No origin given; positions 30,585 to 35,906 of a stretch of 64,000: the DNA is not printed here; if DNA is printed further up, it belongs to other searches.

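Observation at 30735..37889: Giant LamG-lectin T9SS adhesin followed by a dedicated beta-barrel/double-OmpA outer-membrane protein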

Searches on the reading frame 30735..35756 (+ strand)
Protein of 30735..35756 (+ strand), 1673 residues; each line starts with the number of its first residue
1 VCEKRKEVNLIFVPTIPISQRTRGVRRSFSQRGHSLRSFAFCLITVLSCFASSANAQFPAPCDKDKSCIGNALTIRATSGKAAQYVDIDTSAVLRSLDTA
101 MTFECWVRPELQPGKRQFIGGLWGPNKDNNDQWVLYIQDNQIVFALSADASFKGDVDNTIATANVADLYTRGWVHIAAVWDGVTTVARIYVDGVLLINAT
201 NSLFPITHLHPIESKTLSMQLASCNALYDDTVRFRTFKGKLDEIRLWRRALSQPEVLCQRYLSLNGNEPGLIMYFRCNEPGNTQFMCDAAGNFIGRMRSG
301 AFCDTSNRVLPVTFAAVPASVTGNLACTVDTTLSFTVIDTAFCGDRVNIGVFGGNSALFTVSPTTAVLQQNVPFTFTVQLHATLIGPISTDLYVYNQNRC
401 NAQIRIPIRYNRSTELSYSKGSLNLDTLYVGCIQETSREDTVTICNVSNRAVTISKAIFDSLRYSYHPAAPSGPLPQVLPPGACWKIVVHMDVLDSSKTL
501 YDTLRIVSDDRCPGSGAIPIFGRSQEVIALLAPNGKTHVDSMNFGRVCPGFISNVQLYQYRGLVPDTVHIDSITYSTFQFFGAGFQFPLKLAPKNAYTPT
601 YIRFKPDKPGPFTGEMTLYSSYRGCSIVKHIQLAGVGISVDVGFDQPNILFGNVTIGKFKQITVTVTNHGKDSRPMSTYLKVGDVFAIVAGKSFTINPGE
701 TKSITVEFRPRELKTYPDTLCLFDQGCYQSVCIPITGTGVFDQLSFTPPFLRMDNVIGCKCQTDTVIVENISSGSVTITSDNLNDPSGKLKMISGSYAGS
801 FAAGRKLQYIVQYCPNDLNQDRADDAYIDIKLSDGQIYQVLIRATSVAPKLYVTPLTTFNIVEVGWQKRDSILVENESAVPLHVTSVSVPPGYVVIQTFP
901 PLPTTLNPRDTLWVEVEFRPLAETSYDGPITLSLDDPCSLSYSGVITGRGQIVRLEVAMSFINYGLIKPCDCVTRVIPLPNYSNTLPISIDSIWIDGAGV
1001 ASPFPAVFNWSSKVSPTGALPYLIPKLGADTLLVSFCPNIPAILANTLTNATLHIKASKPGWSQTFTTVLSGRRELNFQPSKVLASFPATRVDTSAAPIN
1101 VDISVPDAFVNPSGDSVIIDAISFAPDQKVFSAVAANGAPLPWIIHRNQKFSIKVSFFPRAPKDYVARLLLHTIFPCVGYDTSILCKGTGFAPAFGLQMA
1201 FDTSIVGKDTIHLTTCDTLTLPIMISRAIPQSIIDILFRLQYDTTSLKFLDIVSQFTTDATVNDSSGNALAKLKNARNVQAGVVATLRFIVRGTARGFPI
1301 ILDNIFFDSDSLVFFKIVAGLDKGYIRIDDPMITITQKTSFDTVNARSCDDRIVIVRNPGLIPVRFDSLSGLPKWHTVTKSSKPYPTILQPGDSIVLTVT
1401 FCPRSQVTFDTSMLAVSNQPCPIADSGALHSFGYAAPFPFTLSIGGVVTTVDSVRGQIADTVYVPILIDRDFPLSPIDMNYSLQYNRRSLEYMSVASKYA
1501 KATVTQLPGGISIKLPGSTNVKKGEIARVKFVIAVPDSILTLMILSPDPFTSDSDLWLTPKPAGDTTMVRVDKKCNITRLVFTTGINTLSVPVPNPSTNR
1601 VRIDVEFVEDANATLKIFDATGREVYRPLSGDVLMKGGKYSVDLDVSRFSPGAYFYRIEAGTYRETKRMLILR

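Call 6: search_protein_families(library=pfam, proteins=[window:30735-35756:+], max_evalue=0.1)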
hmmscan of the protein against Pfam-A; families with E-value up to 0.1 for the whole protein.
window:30735-35756:+ (1673 aa): 18 families
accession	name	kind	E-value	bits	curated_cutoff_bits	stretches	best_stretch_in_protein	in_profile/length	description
PF15780.11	ASH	-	4e-21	75.5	27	3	645-727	10-93/98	Abnormal spindle-like microcephaly-assoc'd, ASPM-SPD-2-Hydin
PF22073.2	Cep192_D4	-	4.5e-18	65.9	35.5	1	645-739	7-111/112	Cep192 domain 4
PF13385.13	Laminin_G_3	-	9.2e-18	65.3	27.6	1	83-256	4-150/151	Concanavalin A-like lectin/glucanases superfamily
PF22544.2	HYDIN_VesB_CFA65-like_Ig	-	5.2e-17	62.3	25.5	1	644-722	5-84/100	HYDIN/CFA65/VesB-like, Ig-like domain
PF22067.2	Cep192_D3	-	2.3e-12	47.3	27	2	1340-1421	10-87/99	Cep192 domain 3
PF24798.1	Ig-CFAP74_4th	-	2.6e-11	44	28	1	644-722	1-79/95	CFAP74 forth Ig-like domain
PF24507.1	Ig_CFAP65_4th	-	4e-10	40.4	27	1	691-739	29-76/76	CFAP65, fourth Ig-like domain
PF18962.6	Por_Secre_tail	-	1.1e-08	35.7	27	1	1594-1671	3-75/75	Secretion system C-terminal sorting domain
PF25249.1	Ig_CFAP65_7th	-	1.7e-07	31.5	28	1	1352-1412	22-80/120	CFAP65, seventh Ig-like domain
PF12371.14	TMEM131_like_N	-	0.00022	21.8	28.8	0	647-713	6-73/84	Transmembrane protein 131-like N-terminal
PF07610.17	DUF1573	-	0.00028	21.3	26.1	0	644-712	3-70/98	Protein of unknown function (DUF1573)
PF07953.20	Toxin_R_bind_N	-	0.00035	20.8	23.8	1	85-224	40-172/191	Clostridium neurotoxin, N-terminal receptor binding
PF24291.1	Ig_CFAP65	-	0.00057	20.1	27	0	695-740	72-116/121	Cilia- and flagella-associated protein 65-like, Ig-like domain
PF00963.24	Cohesin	-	0.00064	20.4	24.1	0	1217-1296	14-106/139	Cohesin domain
PF21633.3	MOV-10_Ig-like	-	0.0034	17.9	27.4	0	635-721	10-103/126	Helicase MOV-10, Ig-like domain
PF13585.12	CHU_C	-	0.0084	16.7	27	1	1610-1666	26-79/86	CHU_C Type IX secretion signal domain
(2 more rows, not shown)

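Call 7: search_protein_families(library=ncbifam, proteins=[window:30735-35756:+], max_evalue=0.1)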
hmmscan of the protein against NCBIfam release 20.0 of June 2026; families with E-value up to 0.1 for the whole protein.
window:30735-35756:+ (1673 aa): 4 families
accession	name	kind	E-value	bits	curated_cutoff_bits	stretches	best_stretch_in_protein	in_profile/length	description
NF012200.0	choice_anch_D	domain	4.5e-26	91.5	45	3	631-711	3-90/108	choice-of-anchor D domain-containing protein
TIGR04183.1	Por_Secre_tail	domain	3.3e-08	33.4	23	1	1594-1671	3-71/72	T9SS type A sorting domain-containing protein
NF038113.1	T9SSA_dep_M36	equivalog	2e-05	23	885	1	1588-1671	791-868/869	T9SS-dependent M36 family metallopeptidase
NF052323.1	T9SSA_dep_M6i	equivalog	0.00054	18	600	1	1594-1670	962-1036/1043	T9SS-dependent M6-like inactivated metalloprotease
